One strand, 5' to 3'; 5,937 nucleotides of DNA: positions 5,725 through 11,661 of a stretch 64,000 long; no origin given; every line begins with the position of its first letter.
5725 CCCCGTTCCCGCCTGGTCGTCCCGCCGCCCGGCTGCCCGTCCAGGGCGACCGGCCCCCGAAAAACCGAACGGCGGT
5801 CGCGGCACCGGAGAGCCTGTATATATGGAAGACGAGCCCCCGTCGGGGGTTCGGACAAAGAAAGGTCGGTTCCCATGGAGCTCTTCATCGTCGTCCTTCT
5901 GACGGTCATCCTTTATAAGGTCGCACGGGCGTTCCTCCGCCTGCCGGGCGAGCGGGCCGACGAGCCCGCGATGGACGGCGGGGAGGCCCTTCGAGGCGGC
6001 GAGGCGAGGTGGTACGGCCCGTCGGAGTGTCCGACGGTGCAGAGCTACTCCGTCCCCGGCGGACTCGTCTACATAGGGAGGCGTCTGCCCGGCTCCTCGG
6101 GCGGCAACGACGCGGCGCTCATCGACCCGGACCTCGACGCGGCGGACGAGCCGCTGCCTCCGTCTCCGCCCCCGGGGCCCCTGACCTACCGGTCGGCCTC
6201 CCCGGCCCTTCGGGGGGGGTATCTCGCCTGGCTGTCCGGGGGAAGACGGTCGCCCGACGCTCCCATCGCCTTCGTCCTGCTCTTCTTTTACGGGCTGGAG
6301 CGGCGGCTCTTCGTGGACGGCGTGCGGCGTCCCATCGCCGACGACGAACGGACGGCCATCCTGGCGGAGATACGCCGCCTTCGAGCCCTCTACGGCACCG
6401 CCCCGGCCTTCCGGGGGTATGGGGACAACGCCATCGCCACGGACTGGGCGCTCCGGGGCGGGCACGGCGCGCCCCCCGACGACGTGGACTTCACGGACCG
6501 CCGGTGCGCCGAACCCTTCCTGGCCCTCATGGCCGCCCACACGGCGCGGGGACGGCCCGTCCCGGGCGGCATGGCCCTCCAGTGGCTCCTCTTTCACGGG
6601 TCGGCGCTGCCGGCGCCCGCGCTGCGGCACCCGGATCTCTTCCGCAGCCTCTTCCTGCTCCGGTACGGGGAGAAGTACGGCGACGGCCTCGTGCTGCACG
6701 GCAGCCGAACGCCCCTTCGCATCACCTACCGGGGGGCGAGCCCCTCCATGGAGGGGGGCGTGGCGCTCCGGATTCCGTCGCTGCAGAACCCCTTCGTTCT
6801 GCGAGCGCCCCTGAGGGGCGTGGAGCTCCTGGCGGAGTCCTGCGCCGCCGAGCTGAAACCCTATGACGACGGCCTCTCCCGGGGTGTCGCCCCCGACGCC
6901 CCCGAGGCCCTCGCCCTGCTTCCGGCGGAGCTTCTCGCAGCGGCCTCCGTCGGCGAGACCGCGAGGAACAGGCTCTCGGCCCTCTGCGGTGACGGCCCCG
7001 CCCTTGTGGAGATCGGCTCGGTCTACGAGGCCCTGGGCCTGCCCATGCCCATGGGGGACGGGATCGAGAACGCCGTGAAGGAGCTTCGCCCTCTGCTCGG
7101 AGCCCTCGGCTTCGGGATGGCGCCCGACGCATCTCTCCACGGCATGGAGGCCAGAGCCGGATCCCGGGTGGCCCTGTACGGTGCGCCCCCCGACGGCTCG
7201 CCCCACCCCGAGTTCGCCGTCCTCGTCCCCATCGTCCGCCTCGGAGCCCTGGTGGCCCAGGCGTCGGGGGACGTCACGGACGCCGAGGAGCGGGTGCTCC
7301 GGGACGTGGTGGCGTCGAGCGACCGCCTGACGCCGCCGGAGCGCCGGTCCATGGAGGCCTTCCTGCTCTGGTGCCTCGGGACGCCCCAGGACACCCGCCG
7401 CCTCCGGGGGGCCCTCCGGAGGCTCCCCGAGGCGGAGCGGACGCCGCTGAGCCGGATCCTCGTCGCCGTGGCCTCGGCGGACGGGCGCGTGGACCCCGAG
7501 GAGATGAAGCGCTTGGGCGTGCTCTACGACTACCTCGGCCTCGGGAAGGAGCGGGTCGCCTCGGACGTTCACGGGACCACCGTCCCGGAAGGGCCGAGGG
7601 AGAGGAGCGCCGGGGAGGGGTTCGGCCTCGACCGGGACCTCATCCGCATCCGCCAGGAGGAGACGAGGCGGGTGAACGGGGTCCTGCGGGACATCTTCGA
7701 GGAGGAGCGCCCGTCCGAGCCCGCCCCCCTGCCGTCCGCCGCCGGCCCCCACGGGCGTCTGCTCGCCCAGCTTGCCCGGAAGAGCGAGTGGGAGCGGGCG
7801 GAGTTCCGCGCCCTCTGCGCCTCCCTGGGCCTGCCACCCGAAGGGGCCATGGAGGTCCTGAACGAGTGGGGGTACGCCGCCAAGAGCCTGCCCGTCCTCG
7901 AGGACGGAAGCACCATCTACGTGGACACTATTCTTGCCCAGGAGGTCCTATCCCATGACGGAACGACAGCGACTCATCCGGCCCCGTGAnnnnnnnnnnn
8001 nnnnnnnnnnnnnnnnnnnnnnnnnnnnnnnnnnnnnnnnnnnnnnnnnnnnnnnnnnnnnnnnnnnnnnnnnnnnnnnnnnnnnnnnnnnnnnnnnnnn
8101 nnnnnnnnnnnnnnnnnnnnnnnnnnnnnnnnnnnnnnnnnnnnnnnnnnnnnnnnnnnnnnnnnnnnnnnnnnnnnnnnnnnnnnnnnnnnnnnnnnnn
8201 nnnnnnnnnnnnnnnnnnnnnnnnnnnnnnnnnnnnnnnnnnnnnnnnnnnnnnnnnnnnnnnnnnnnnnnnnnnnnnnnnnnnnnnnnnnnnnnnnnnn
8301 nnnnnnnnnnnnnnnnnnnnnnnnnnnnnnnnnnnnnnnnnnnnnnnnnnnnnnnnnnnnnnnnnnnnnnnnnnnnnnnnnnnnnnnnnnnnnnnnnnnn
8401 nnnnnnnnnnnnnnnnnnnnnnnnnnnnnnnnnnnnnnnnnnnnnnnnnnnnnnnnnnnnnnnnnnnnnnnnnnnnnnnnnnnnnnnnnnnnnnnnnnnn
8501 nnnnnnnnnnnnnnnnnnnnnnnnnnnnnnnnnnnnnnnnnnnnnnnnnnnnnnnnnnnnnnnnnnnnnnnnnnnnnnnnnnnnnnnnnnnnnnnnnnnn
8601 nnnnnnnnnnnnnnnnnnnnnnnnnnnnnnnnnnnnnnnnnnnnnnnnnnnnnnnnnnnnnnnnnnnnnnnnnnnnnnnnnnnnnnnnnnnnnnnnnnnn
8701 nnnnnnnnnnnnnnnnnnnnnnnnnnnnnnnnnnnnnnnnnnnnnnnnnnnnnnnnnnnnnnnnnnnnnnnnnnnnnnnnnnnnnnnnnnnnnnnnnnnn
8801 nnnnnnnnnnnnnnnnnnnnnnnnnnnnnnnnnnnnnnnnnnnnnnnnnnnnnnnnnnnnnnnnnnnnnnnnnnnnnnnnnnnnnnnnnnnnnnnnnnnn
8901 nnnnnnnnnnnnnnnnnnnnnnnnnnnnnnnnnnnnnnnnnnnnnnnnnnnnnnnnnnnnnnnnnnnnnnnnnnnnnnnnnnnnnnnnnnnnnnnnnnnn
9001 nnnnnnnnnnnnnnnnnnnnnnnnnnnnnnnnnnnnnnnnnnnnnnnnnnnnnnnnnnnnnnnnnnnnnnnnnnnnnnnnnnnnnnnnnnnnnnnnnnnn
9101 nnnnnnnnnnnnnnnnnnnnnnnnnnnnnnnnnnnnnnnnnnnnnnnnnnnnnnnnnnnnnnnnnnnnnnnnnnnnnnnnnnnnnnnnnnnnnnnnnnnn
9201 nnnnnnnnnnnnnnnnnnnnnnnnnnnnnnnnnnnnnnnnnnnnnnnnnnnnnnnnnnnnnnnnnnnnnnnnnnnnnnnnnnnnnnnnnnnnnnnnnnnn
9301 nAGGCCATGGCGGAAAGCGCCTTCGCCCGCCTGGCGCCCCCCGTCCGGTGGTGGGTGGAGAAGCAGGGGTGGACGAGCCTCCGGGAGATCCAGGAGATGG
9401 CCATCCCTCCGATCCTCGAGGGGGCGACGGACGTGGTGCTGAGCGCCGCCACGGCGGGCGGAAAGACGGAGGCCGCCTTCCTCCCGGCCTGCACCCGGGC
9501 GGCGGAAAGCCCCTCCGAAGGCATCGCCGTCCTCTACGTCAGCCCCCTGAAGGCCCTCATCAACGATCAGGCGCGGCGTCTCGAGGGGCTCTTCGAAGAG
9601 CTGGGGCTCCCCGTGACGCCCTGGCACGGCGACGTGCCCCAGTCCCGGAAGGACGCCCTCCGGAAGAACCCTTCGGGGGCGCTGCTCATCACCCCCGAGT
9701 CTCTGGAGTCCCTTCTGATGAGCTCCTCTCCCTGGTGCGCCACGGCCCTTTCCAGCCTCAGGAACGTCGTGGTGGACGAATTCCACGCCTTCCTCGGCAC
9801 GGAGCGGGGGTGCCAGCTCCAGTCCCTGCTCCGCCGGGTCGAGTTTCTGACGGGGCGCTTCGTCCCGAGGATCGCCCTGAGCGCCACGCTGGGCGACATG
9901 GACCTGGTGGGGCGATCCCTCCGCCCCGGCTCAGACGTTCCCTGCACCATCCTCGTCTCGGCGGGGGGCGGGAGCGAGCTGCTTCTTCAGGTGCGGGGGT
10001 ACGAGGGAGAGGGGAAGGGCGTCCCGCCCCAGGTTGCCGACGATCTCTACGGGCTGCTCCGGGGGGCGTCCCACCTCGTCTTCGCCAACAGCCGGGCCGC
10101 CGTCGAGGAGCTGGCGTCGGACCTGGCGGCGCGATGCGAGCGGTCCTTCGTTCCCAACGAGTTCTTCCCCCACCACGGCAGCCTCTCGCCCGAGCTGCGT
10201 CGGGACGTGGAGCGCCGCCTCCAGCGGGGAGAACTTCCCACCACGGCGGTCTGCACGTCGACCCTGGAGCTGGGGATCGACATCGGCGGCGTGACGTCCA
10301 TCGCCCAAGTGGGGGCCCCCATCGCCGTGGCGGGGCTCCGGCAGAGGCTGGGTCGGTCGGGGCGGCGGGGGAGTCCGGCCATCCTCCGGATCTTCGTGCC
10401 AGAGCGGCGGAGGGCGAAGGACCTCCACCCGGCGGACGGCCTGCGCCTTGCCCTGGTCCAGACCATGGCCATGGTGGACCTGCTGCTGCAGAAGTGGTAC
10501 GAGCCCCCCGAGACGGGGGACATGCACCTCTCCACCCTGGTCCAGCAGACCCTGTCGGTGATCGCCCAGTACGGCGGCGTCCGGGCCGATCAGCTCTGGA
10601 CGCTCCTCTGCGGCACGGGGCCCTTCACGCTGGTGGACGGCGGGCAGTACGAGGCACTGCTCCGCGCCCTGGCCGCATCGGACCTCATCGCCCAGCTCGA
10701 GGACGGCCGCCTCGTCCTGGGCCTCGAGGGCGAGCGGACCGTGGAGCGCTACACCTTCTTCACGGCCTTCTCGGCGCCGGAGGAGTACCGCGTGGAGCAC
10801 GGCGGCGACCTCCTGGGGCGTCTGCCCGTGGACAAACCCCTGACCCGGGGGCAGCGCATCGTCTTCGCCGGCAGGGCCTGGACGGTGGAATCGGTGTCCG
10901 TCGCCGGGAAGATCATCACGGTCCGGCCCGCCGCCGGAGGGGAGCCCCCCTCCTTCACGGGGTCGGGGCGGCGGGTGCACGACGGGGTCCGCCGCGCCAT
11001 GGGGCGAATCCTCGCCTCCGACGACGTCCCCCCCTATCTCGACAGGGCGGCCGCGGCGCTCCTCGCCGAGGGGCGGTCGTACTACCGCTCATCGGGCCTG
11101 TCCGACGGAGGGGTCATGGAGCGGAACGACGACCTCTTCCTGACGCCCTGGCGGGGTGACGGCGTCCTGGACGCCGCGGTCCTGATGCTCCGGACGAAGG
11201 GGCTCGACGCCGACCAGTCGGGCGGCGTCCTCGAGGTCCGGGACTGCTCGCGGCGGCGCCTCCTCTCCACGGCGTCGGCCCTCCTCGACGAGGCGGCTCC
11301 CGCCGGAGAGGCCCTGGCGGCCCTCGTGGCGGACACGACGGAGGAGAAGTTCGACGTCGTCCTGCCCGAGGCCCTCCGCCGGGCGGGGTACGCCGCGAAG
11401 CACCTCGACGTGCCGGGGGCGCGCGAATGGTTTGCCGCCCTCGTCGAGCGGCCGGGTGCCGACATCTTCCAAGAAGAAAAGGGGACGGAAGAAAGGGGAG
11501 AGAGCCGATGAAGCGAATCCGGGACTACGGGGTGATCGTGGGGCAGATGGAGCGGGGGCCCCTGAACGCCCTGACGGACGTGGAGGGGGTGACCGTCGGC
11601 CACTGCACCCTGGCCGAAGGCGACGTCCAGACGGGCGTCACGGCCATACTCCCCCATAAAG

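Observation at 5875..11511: TerB + DUF2791-type ATPase + Lhr-like helicase: a Shango-type conflict system of unknown mechanism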

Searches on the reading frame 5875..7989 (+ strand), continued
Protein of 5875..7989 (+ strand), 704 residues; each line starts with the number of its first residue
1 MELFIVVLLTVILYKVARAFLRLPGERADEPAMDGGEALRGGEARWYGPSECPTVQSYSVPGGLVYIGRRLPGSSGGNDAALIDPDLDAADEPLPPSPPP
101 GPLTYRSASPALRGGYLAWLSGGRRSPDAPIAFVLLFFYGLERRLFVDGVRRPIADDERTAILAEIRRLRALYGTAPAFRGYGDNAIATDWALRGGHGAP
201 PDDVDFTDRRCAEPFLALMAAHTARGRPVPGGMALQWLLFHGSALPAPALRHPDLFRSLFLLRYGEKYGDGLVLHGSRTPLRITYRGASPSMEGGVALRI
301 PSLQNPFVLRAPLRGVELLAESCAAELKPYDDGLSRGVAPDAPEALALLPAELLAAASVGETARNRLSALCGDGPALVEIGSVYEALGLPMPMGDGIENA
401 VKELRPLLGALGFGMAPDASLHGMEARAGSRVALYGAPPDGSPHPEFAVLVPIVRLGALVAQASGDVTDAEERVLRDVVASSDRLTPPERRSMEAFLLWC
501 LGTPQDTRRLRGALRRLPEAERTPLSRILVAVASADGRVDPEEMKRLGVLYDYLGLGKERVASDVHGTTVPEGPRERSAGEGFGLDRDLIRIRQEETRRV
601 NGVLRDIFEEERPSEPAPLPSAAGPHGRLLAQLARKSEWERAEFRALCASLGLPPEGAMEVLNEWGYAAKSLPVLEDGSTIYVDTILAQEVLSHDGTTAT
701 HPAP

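Call 68: fold_search(model_id=the predicted structure, library=pdb)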
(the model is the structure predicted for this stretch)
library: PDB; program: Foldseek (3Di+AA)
matches with E <= 10: 190; with E <= 0.001: 0
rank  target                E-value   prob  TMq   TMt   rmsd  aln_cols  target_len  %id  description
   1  2h5n_C                6.6e-02  1.00  0.13  0.62   5.1       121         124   16  Crystal Structure of Protein of Unknown Function PG1108 from Porphyromonas gingivalis W83 (released 2006-07-25)
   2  2h5n_D                1.0e-01  1.00  0.14  0.62   5.1       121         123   16  Crystal Structure of Protein of Unknown Function PG1108 from Porphyromonas gingivalis W83 (released 2006-07-25)
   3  2h5n_A                1.2e-01  1.00  0.13  0.59   4.9       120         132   16  Crystal Structure of Protein of Unknown Function PG1108 from Porphyromonas gingivalis W83 (released 2006-07-25)
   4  9dfl_A                1.7e-01  0.13  0.09  0.16  27.3       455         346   12  Crystal structure of PrnB in complex with 3-indolepropionic acid (released 2025-04-16)
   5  3ihu_B                2.4e-01  0.13  0.08  0.17  15.9       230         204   17  Crystal structure of DNA binding protein (YP_298823.1) from Ralstonia eutropha JMP134 at 1.92 A resolution (released 2009-08-11)
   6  2h5n_B                2.8e-01  0.99  0.13  0.63   4.8       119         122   16  Crystal Structure of Protein of Unknown Function PG1108 from Porphyromonas gingivalis W83 (released 2006-07-25)
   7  5g05_N                6.2e-01  0.07  0.11  0.12  30.0       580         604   14  Cryo-EM structure of combined apo phosphorylated APC (released 2016-05-25)
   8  6zmq                  6.2e-01  0.04  0.08  0.08  26.8       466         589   14  Cytochrome c Heme Lyase CcmF (released 2021-05-19)
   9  9hn0_B                6.5e-01  0.08  0.13  0.07  29.0       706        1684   11  Cryo-EM structure of human separase bound to SCC1 (310-550 aa) (released 2025-09-03)
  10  8cdj_C                8.5e-01  0.07  0.12  0.12  29.1       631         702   10  CAND1 b-hairpin++-SCF-SKP2 CAND1 rolling SCF engaged (released 2023-04-19)
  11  2ou3_A                8.9e-01  0.77  0.12  0.39   5.4       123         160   16  Crystal structure of a tellurite resistance protein of cog3793 (npun_f6341) from nostoc punctiforme pcc 73102 at 1.85  (released 2007-03-06)
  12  7b5m_C                8.9e-01  0.06  0.11  0.11  31.7       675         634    9  Ubiquitin ligation to F-box protein substrates by SCF-RBR E3-E3 super-assembly: CUL1-RBX1-SKP1-SKP2-CKSHS1-p27~Ub~ARIH (released 2021-02-17)
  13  8cdk_C                9.8e-01  0.05  0.11  0.11  20.4       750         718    8  CAND1 b-hairpin++-SCF-SKP2 CAND1 partly engaged SCF partly rocked (released 2023-04-19)
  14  5k04_A                9.8e-01  0.03  0.10  0.09  28.5       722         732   11  The NatB Acetyltransferase Complex Bound To CoA and MES (released 2017-04-19)
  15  5wmv_A                1.1e+00  0.06  0.09  0.13  22.5       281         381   14  Structural Insights into Substrate and Inhibitor Binding Sites in Human Indoleamine 2,3-Dioxygenase 1 (released 2017-12-06)
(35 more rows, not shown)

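Call 75: search_protein_families(library=ncbifam, proteins=[window:5875-7989:+], max_evalue=0.001)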
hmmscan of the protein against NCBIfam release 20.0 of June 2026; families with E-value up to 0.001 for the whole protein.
window:5875-7989:+ (704 aa): 0 families

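Call 80: search_protein_families(library=phrogs, proteins=[window:5875-7989:+], max_evalue=0.001)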
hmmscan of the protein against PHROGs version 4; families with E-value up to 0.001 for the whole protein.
window:5875-7989:+ (704 aa): 0 families

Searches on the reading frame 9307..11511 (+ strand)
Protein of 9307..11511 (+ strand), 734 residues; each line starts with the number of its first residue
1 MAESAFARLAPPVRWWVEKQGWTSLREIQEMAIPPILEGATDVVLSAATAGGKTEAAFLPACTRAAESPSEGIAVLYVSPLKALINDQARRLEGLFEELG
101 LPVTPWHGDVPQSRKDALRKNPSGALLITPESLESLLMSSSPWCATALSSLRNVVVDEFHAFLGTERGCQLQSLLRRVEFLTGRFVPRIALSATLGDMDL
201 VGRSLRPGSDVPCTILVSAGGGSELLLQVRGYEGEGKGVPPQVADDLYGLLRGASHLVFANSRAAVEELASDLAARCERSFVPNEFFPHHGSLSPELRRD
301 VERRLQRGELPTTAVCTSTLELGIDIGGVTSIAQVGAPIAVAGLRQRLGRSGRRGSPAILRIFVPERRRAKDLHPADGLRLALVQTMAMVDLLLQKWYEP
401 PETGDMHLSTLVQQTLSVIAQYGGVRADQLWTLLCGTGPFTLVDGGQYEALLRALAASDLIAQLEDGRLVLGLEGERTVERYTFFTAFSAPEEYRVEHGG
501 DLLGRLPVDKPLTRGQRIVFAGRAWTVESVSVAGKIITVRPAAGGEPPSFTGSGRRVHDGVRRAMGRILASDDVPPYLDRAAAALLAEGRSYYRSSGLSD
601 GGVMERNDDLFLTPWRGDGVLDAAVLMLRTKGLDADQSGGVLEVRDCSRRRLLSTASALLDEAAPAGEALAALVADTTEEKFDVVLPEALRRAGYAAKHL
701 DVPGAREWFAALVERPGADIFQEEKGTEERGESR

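Call 7: search_protein_families(library=pfam, proteins=[window:9307-11511:+], max_evalue=0.01)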
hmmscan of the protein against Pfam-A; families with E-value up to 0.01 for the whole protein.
window:9307-11511:+ (734 aa): 2 families
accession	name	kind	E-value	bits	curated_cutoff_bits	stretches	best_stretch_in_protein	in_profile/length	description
PF00270.35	DEAD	-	1.3e-30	106.8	26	1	26-196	1-161/167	DEAD/DEAH box helicase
PF00271.37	Helicase_C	-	1.9e-13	51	23.5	1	249-355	8-110/110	Helicase conserved C-terminal domain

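Call 8: search_protein_families(library=padloc, proteins=[window:9307-11511:+], max_evalue=0.01)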
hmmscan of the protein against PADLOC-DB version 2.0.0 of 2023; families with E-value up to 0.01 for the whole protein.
window:9307-11511:+ (734 aa): 56 families (the best 25 are shown)
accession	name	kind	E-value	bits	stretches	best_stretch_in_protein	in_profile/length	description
PDLC03960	SngC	-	8.9e-254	842.5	1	2-710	2-718/720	-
PDLC02503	BrxHI|BrxHII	-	3.4e-122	407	1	3-711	2-690/698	BrxHI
PDLC02501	BrxHI|BrxHII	-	2.8e-79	265.3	1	6-593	4-576/925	BrxHI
PDLC02897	DpdJ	-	6.8e-42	141.4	1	4-457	80-541/1570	DpdJ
PDLC02864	DpdF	-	7.8e-17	59.3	1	20-359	18-333/610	DpdF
PDLC00037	DruE3|DruE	-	8.5e-17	58.2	2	299-358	1046-1104/2055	SNF2 family N-terminal domain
PDLC00035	DruE3|DruE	-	9.6e-17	58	2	298-358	1048-1107/1460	SNF2 family N-terminal domain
PDLC02870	DpdF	-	1.8e-13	47.8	2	254-363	227-329/534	DpdF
PDLC00192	HamB1|HamB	-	4.1e-13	45.9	1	23-172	267-410/1104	DEAD-box helicase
PDLC01761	Cas3b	-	1.5e-12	45.1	2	38-115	229-299/705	-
PDLC02861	DpdF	-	3.7e-12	43.4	2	252-360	238-339/611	DpdF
PDLC03928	PsyrT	-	1.2e-11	41.6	2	23-161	20-153/689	-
PDLC00174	HamB1|HamB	-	3.6e-11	39.6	1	33-198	311-469/1163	DEAD-box helicase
PDLC00036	DruE3|DruE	-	1.4e-10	36.9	2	300-356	1040-1095/2023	SNF2 family N-terminal domain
PDLC02896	DpdJ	-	3.9e-10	36.1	2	117-197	331-414/1487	DpdJ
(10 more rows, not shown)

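Call 27: search_solved_structures(query=window:9307-11511:+, max_evalue=0.001)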
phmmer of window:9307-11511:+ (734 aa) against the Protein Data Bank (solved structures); distinct sequences matched with E-value up to 0.001: 86 (the best 60 are shown).
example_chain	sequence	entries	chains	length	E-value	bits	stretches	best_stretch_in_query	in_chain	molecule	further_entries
5v9x_A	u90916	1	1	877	2.7e-37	131.3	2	31-282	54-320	ATP-dependent DNA helicase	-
7lhl_A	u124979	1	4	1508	1.1e-36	129.3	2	31-282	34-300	ATP-dependent DNA helicase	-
6znp_A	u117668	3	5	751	2.7e-23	85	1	18-360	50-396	Uncharacterized ATP-dependent helicase YprA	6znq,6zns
8alz_B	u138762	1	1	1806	7.9e-16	60.3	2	39-185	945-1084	Activating signal cointegrator 1 complex subunit 3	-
9tu7_Y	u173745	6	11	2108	6.3e-13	50.7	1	288-362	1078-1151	DEAD/DEAH box helicase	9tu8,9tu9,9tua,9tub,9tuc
4bgd_A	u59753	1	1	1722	2.8e-12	48.6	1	22-207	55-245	PRE-MRNA-SPLICING HELICASE BRR2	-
5m5p_A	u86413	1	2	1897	3.5e-12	48.3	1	22-207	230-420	Pre-mRNA-splicing helicase BRR2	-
5dca_A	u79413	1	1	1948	3.7e-12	48.2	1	22-207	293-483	Pre-mRNA-splicing helicase BRR2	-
3jcm_N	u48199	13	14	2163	4.6e-12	47.9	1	22-207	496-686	Pre-mRNA-splicing helicase BRR2 | BRR2 isoform 1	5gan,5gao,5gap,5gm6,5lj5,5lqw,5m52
6qv3_A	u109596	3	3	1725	1.4e-11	46.3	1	24-202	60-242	Pre-mRNA splicing helicase-like protein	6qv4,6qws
5m59_A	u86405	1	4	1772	1.5e-11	46.2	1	24-202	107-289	Pre-mRNA splicing helicase-like protein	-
9if7_L7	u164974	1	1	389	1.9e-10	42.5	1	22-365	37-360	Probable eukaryotic initiation factor 4A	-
9if7_LB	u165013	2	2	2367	3.9e-10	41.5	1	39-195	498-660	ATP-dependent RNA helicase, putative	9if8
5ivl_B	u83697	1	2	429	4.4e-09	38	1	12-374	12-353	DEAD-box ATP-dependent RNA helicase CshA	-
5lst_A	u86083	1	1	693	6.4e-09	37.5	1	288-366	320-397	ATP-dependent DNA helicase Q4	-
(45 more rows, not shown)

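Call 75: search_protein_families(library=ncbifam, proteins=[window:9307-11511:+], max_evalue=0.001)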
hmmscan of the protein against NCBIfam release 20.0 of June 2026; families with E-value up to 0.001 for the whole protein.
window:9307-11511:+ (734 aa): 20 families
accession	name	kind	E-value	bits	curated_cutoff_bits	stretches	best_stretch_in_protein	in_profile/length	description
TIGR04121.1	DEXH_lig_assoc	equivalog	8.1e-64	215.7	850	1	13-456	3-435/804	ligase-associated DNA damage response DEXH box helicase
NF010338.0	PRK13767.1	equivalog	1.5e-48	165.8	849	1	5-354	15-385/877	ATP-dependent helicase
TIGR03817.1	DECH_helic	hypoth_equivalog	2.1e-34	118.9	874.1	1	17-360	29-379/742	helicase/secretion neighborhood putative DEAH-box helicase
NF007284.0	PRK09751.1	equivalog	2.5e-30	104.6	1496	2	289-456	355-508/1538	ATP-dependent helicase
NF002654.0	PRK02362.1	equivalog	3.1e-14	52.2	887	1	13-200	12-186/739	ATP-dependent DNA helicase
TIGR00614.1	recQ_fam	subfamily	1.9e-12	46.7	219.8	1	20-361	7-327/470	RecQ family ATP-dependent DNA helicase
NF053631.1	RNA_helic_CshA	equivalog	2.1e-12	46.6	646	2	14-158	11-149/434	degradosome RNA helicase CshA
NF041063.1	DpdF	equivalog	3.9e-10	39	550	1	44-160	162-280/813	protein DpdF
TIGR01389.1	recQ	equivalog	1e-09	37.4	640.2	1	21-358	10-322/591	DNA helicase RecQ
NF008394.0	PRK11192.1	equivalog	4.2e-09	35.7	507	1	17-130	18-133/441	ATP-dependent RNA helicase SrmB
NF008279.0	PRK11057.1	equivalog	6.8e-09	34.7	1015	1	252-360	235-336/608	ATP-dependent DNA helicase RecQ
NF040935.1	helicase_Hel308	equivalog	1.9e-08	32.9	1200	1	17-273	19-267/704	ATP-dependent DNA helicase Hel308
NF041067.1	DpdJ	equivalog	2e-08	32.4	800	0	150-197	361-407/1482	protein DpdJ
NF053636.1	DDHlcsCsdAPsy1082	equivalog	3.6e-08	32.4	890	1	9-68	10-68/512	DEAD/DEAH box helicase CsdA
TIGR02621.3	cas3_GSU0051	exception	8.6e-08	31.4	400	1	181-367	198-387/854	type I-G CRISPR-associated helicase/endonuclease Cas3g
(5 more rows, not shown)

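Call 80: search_protein_families(library=phrogs, proteins=[window:9307-11511:+], max_evalue=0.001)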
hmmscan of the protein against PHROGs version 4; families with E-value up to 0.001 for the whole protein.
window:9307-11511:+ (734 aa): 2 families
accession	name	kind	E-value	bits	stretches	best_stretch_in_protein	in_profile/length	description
phrog_6819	-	DNA, RNA and nucleotide metabolism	5.6e-19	69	1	18-326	14-302/645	Holliday junction branch migration helicase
phrog_16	-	DNA, RNA and nucleotide metabolism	1.8e-07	30.8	1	25-355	273-587/986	DNA helicase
